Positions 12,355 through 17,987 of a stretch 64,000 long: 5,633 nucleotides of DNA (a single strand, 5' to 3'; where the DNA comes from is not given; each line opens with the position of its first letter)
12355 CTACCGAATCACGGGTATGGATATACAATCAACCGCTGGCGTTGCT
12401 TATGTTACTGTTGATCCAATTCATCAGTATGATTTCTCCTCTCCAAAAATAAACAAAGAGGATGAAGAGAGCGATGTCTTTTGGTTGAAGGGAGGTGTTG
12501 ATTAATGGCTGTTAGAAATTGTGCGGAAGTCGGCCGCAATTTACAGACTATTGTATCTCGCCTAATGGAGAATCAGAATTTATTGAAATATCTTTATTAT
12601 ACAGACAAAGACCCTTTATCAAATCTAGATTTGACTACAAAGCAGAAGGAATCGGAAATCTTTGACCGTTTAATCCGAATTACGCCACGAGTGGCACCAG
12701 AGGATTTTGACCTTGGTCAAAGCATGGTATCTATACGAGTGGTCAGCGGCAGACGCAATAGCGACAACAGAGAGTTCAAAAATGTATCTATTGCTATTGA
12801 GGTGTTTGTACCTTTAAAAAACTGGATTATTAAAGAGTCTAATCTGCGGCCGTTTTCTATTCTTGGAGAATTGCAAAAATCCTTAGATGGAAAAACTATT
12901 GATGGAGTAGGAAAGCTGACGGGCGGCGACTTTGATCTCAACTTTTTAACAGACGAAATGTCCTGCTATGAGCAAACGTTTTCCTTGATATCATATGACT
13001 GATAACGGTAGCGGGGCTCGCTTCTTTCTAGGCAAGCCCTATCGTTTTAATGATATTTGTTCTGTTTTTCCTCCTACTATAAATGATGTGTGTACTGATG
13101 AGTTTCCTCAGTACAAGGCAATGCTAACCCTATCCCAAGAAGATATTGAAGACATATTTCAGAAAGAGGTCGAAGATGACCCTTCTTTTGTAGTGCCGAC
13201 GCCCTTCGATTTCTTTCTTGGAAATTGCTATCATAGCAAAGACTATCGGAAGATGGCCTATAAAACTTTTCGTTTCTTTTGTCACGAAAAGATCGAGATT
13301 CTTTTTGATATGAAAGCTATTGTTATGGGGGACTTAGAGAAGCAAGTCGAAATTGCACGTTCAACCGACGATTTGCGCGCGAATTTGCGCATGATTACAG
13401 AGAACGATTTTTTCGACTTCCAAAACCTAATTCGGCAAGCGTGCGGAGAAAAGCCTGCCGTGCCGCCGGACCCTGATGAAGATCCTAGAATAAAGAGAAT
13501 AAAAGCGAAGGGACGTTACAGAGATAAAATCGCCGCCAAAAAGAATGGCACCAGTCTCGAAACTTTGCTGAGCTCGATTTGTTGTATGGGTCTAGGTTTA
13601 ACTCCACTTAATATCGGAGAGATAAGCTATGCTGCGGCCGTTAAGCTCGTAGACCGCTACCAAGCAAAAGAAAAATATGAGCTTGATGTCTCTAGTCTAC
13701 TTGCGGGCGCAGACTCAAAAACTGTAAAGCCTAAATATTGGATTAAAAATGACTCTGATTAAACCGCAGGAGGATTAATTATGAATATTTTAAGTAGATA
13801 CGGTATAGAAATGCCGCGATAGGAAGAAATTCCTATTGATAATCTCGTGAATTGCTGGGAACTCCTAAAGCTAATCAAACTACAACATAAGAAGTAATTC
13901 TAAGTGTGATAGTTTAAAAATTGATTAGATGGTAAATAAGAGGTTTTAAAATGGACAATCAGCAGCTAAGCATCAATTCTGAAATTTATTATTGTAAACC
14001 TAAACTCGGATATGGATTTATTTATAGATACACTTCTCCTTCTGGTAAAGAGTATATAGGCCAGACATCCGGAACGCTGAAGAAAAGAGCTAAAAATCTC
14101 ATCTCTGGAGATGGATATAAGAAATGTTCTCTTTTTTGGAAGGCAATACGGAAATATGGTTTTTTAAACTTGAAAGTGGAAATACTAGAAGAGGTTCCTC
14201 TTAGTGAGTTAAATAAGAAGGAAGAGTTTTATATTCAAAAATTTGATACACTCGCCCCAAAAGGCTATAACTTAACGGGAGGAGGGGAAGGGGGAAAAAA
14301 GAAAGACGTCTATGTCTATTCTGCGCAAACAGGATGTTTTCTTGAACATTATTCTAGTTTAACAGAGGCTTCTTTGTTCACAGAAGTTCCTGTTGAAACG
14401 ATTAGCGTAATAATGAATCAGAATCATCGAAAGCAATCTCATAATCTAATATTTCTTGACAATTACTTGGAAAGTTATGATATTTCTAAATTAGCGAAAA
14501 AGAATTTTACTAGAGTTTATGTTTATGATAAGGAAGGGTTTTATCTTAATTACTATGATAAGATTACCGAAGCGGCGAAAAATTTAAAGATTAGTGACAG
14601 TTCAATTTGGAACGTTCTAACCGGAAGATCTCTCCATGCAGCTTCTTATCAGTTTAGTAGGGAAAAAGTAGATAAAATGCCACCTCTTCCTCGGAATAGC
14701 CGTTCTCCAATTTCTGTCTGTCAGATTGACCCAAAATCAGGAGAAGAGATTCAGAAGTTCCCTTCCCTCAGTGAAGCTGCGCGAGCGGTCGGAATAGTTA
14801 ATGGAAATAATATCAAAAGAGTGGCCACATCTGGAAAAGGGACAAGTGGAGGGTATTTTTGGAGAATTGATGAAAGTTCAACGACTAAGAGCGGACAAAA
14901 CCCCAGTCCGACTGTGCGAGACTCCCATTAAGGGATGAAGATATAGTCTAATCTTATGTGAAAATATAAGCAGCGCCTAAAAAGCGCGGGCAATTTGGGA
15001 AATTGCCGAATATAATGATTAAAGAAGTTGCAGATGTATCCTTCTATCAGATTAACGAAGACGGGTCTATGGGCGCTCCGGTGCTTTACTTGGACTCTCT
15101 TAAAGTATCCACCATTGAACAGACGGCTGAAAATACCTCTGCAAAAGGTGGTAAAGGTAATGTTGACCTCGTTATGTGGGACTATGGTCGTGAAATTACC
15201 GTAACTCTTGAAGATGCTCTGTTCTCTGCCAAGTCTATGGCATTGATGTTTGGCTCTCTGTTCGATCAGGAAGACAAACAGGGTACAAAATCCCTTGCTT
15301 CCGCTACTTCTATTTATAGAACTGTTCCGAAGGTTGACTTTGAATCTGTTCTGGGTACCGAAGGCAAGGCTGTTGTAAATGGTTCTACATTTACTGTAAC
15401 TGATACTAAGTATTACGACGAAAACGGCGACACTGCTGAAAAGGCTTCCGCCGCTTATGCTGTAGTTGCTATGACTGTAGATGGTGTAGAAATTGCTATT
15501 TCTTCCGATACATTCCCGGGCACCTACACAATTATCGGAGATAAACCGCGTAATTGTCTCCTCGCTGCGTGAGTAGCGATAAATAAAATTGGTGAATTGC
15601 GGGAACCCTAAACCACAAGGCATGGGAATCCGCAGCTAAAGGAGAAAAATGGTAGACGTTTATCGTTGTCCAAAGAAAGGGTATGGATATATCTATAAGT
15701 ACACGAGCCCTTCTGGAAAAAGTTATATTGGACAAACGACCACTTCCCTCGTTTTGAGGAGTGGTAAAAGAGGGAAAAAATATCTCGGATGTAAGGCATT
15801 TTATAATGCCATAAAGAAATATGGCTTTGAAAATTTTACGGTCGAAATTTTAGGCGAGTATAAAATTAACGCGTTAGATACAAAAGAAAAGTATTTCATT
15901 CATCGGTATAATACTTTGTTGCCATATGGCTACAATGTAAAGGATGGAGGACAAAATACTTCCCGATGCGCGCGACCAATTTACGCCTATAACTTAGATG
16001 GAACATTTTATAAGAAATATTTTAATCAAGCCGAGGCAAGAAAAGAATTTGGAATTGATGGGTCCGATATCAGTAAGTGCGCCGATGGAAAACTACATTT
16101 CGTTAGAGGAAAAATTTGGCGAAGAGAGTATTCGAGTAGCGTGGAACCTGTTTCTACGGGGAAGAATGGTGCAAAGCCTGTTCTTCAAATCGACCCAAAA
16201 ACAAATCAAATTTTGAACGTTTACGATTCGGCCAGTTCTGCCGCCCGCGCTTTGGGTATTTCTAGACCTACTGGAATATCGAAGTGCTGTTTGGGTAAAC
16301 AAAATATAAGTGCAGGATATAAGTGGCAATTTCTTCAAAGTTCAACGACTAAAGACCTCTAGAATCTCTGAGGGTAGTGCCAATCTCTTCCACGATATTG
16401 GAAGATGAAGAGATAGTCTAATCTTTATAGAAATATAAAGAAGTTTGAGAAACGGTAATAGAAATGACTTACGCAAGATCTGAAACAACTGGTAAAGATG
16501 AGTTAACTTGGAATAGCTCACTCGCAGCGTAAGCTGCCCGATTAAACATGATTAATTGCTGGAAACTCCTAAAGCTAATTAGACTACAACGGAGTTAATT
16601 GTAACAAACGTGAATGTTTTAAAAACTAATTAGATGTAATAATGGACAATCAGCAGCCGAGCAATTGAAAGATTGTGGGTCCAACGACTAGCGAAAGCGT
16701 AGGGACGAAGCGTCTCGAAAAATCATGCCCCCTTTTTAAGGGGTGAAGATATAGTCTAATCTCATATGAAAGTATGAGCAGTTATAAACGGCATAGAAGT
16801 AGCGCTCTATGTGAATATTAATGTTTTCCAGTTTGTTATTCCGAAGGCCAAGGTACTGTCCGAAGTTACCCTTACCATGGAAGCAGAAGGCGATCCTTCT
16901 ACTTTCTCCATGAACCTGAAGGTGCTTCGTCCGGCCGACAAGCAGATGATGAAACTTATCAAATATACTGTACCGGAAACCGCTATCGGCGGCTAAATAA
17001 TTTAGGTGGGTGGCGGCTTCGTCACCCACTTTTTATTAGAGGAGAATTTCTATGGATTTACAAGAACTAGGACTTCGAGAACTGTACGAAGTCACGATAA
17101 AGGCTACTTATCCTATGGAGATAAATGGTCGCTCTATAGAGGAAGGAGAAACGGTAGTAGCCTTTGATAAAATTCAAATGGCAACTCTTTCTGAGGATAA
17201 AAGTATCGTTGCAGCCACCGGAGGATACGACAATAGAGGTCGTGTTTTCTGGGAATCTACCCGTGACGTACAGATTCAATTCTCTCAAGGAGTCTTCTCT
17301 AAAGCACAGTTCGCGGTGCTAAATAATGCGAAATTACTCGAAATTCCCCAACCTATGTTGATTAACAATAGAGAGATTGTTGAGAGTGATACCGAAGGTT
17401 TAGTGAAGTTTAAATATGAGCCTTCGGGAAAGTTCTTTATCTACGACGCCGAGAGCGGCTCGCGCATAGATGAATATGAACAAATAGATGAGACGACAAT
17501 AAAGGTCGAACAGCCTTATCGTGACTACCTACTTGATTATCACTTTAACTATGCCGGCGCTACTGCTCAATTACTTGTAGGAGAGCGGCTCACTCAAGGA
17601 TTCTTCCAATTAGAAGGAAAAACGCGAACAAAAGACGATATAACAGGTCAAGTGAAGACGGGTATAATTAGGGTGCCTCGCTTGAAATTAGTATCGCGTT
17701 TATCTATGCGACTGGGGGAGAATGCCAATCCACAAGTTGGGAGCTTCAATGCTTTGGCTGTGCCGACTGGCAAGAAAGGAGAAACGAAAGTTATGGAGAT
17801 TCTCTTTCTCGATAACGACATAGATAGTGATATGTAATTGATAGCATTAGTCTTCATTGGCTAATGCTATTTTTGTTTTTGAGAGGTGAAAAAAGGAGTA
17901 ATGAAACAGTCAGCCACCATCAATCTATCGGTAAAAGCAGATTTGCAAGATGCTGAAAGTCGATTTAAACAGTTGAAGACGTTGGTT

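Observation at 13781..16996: One tail-tube gene split into four exons by three group I introns, with a 9-nt first exon and a 37-nt micro-exon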

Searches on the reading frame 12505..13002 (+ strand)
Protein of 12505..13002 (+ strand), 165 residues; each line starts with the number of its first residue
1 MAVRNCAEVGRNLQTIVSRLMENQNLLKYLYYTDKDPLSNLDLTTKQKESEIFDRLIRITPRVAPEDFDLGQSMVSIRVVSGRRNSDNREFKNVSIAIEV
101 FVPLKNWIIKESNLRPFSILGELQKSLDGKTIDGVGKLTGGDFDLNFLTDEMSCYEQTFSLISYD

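Call 6: search_protein_families(library=phrogs, proteins=[window:12505-13002:+], max_evalue=0.01)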
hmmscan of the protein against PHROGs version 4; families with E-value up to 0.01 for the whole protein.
window:12505-13002:+ (165 aa): 3 families
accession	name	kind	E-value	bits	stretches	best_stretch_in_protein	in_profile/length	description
phrog_6123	-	head and packaging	4.5e-12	46.9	1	7-161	22-181/185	virion structural protein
phrog_19303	-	unknown function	2.3e-07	31.8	1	8-157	22-167/175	-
phrog_9587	-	unknown function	4.4e-07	31.3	1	9-161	4-163/167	-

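Call 7: search_protein_families(library=pfam, proteins=[window:12505-13002:+], max_evalue=0.01)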
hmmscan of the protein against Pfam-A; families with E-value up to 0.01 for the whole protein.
window:12505-13002:+ (165 aa): 0 families

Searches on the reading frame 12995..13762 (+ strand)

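Call 6: search_protein_families(library=phrogs, proteins=[window:12995-13762:+], max_evalue=0.01)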
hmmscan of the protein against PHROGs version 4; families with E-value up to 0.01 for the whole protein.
window:12995-13762:+ (255 aa): 1 family
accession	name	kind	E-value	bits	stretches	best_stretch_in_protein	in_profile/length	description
phrog_4051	-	unknown function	1.7e-21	77.9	1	6-252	6-244/247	-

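Call 7: search_protein_families(library=pfam, proteins=[window:12995-13762:+], max_evalue=0.01)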
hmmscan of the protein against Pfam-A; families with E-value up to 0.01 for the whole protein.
window:12995-13762:+ (255 aa): 0 families

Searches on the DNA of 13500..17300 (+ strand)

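Call 4: search_dna_similar(query=window:13500-17300:+, collection=phages, mode=near, max_rows=25)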
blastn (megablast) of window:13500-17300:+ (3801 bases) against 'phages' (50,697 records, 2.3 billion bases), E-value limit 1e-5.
Records with a match: 1; places in all: 1; records where one place covers at least 80% of the query: 0.
Best place of each record, by identity: 95-99% 1.
By first word of the organism name: bajarodcaudo 1.
By host as written in the record: - 1.
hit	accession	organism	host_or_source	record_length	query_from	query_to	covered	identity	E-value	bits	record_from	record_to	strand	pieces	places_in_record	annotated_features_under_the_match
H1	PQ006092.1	bajarodcaudo virus 1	Chaetodipus spinatus feces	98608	380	421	1%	95.2%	4e-8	68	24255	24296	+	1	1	hypothetical protein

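Call 10: search_rna_families(source=window, start=13700, end=17100, threshold=evalue, max_evalue=1, show_alignments=5)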
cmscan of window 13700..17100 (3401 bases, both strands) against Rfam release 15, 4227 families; matches with E-value up to 1: 5.
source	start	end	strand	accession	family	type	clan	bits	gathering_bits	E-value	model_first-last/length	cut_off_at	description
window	16492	16778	+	RF00028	Intron_gpI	Intron;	-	72.9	50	7.3e-18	1-253/253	no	Group I catalytic intron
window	16268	16440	+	RF00028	Intron_gpI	Intron;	-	50.6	50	3.6e-11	1-253/253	no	Group I catalytic intron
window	15533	15806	+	RF00028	Intron_gpI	Intron;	-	37.2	50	3.6e-07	1-253/253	no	Group I catalytic intron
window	14496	14970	+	RF00028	Intron_gpI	Intron;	-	30.7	50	3.2e-05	1-253/253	no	Group I catalytic intron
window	13795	14079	+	RF00028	Intron_gpI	Intron;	-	18.1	50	0.19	1-253/253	no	Group I catalytic intron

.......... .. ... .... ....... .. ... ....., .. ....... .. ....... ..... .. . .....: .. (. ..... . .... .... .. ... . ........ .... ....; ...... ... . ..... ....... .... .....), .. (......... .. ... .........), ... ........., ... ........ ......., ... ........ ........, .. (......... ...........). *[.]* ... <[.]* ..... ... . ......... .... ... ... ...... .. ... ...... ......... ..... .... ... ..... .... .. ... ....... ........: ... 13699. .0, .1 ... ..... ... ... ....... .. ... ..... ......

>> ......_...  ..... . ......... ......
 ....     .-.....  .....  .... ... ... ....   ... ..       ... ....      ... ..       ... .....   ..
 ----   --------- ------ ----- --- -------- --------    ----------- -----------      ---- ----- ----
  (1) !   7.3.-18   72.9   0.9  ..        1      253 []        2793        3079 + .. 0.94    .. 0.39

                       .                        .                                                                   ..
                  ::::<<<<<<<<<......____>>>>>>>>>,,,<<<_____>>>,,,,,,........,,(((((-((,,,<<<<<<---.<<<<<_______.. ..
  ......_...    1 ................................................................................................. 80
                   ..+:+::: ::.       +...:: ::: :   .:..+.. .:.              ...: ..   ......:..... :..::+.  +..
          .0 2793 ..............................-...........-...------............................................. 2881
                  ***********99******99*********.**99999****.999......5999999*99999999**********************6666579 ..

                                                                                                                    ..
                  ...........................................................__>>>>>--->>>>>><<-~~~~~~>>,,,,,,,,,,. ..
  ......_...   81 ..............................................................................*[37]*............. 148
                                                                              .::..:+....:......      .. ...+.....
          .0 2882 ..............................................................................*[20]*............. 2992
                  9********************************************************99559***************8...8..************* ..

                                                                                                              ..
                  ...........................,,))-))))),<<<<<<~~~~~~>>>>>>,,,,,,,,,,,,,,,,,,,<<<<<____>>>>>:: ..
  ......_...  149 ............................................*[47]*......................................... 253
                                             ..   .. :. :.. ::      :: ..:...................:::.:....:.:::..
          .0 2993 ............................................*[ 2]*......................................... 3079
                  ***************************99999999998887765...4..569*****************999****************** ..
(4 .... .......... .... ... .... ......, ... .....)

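Call 36: search_dna_similar(query=window:16504-16823:+, collection=phages, mode=distant, max_rows=30, max_evalue=0.001)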
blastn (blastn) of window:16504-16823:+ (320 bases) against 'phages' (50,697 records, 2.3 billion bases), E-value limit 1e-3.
Records with a match: 193; places in all: 228; records where one place covers at least 80% of the query: 0.
Best place of each record, by identity: 90-95% 5; 80-90% 136; 60-80% 52.
By first word of the organism name: Staphylococcus 122; Flavobacterium 13; Bacillus 13; Enterococcus 10; Serratia 6; uncultured 4; Vibrio 4; Clostridium 3; Acinetobacter 3; Caudoviricetes 2; and 8 more.
By host as written in the record: Staphylococcus aureus 49; - 24; Staphylococcus sp. 6; Enterococcus faecalis 5; Staphylococcus carnosus TM300 5; Bacillus subtilis 4; Staphylococcus aureus strain 6409 4; Staphylococcus 4; and 60 more.
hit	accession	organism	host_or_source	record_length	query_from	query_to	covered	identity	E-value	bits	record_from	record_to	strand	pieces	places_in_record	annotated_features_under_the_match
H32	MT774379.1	uncultured phage cr118_1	human feces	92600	40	259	69%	71.7%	1e-18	100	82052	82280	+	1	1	none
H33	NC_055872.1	uncultured phage cr118_1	human feces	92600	40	259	69%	71.7%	1e-18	100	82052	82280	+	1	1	none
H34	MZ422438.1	Listeria phage LPJP1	Listeria grayi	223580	38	198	50%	70.6%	5e-11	73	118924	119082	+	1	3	none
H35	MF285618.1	Serratia phage vB_SmaM_ 2050HW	Serratia marcescens wk2050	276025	49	190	44%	69.6%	5e-5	54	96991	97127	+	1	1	none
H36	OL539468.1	Serratia phage vB_SmaM_Haymo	Serratia marcescens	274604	49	190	44%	69.6%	5e-5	54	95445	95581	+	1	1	none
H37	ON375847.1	Pectobacterium phage vB_ParM-25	Pectobacterium aroidearum strain MO46a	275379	49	190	44%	69.6%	5e-5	54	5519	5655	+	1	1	none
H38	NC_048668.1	Serratia phage vB_SmaM_ 2050HW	Serratia marcescens wk2050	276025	49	190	44%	69.6%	5e-5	54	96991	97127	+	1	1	none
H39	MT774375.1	uncultured phage cr50_1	human feces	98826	40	169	41%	71.0%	1e-5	55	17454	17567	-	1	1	hypothetical protein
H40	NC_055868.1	uncultured phage cr50_1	human feces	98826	40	169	41%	71.0%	1e-5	55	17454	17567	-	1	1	HNH endonuclease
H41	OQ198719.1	Caudoviricetes sp. 'Rudgehvirus jaberico'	Bacteroides cellulosilyticus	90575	32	154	38%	74.6%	2e-9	68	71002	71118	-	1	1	DNA helicase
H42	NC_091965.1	Caudoviricetes sp. 'Rudgehvirus jaberico'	Bacteroides cellulosilyticus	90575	32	154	38%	74.6%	2e-9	68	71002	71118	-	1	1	DNA helicase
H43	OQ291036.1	Salmonella phage Kenya-K44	Salmonella enterica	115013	50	173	39%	71.4%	4e-6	57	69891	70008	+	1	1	none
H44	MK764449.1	Flavobacterium phage FPSV-S29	Flavobacterium psychrophilum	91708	38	158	38%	72.8%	8e-9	67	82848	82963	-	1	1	none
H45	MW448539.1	Flavobacterium phage FPSV-D24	Flavobacterium psychrophilum strain ...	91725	38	158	38%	72.8%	8e-9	67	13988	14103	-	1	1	record has no annotation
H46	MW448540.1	Flavobacterium phage FPSV-D25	Flavobacterium psychrophilum strain ...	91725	38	158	38%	72.8%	8e-9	67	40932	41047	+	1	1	record has no annotation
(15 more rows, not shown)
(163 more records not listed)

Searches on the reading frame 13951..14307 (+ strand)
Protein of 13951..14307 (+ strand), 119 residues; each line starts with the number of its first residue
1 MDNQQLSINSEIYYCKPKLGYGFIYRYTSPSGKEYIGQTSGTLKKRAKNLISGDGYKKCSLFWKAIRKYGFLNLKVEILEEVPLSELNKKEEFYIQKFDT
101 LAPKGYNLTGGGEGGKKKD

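Call 60: search_protein_families(library=pfam, proteins=[window:13951-14307:+], max_evalue=10)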
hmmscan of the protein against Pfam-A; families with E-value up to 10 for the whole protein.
seq(119 aa): 0 families

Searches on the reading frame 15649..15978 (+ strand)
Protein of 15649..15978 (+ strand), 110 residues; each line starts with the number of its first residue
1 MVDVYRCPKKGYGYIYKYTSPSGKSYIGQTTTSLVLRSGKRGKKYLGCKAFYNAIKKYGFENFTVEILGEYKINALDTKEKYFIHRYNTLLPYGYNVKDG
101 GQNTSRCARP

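Call 60: search_protein_families(library=pfam, proteins=[window:15649-15978:+], max_evalue=10)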
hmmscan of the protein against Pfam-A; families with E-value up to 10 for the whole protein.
seq(110 aa): 2 families
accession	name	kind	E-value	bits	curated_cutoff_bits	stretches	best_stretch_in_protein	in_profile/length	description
PF01396.24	Zn_ribbon_Top1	-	0.0063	16.7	32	1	33-51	10-27/39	Topoisomerase DNA binding C4 zinc finger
PF19835.5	SegE_GIY-YIG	-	0.0068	17.1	25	1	8-74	13-90/123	Putative endonuclease segE, GIY-YIG domain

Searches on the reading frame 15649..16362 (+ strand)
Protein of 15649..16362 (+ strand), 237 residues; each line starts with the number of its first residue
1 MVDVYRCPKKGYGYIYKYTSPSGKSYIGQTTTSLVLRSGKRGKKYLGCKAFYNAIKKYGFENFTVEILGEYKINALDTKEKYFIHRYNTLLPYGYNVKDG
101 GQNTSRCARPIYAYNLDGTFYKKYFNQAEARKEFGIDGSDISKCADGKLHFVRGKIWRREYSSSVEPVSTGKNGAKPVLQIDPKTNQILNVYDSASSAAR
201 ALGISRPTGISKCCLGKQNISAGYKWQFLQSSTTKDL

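Call 6: search_protein_families(library=phrogs, proteins=[window:15649-16362:+], max_evalue=0.01)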
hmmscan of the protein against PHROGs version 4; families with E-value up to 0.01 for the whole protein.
window:15649-16362:+ (237 aa): 7 families
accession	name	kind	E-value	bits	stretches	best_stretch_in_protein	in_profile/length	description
phrog_314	-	DNA, RNA and nucleotide metabolism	6.9e-23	82.4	1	10-231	176-390/574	homing endonuclease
phrog_7168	-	DNA, RNA and nucleotide metabolism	1.1e-17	65.4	1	12-106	1-102/284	homing endonuclease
phrog_20162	-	DNA, RNA and nucleotide metabolism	1.2e-13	52.2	1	172-233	27-86/88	HNH endonuclease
phrog_5123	-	DNA, RNA and nucleotide metabolism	3.4e-08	34.5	1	16-106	5-97/152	homing endonuclease with GIY-YIG motif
phrog_19446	-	DNA, RNA and nucleotide metabolism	8.6e-08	33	1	13-102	2-96/254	homing endonuclease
phrog_3404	-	DNA, RNA and nucleotide metabolism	0.0002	22.3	1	23-89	14-81/235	HNH endonuclease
phrog_27818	-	unknown function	0.00057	20.9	0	191-233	89-130/133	-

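Call 7: search_protein_families(library=pfam, proteins=[window:15649-16362:+], max_evalue=0.01)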
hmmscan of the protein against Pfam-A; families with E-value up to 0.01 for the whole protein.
window:15649-16362:+ (237 aa): 2 families
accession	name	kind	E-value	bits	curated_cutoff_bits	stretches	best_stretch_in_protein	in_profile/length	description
PF07453.19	NUMOD1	-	4.7e-12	46.2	22.8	2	176-213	1-36/37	NUMOD1 domain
PF22083.2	I-HmuI_NUMOD-like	-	2.2e-07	30.8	27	1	190-225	10-44/46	DNA endonuclease I-HmuI-like, NUMOD-like domain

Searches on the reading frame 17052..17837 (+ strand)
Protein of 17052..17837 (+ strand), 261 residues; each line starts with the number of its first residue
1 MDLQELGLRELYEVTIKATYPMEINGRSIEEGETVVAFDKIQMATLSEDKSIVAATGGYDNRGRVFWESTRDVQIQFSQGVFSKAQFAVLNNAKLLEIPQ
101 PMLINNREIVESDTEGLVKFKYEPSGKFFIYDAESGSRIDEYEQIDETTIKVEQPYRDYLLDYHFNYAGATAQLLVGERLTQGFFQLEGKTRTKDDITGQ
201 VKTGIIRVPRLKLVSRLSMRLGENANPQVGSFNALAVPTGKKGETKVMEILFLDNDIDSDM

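Call 6: search_protein_families(library=phrogs, proteins=[window:17052-17837:+], max_evalue=0.01)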
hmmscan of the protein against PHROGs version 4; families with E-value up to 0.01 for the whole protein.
window:17052-17837:+ (261 aa): 1 family
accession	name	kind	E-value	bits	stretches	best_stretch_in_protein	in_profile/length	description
phrog_2729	-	head and packaging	9.6e-14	52.3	1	5-245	4-240/252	virion structural protein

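Call 7: search_protein_families(library=pfam, proteins=[window:17052-17837:+], max_evalue=0.01)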
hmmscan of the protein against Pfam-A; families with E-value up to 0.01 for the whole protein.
window:17052-17837:+ (261 aa): 0 families

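Call 58: search_solved_structures(query=window:17052-17837:+, max_evalue=1)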
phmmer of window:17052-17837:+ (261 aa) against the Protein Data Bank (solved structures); distinct sequences matched with E-value up to 1: 0.
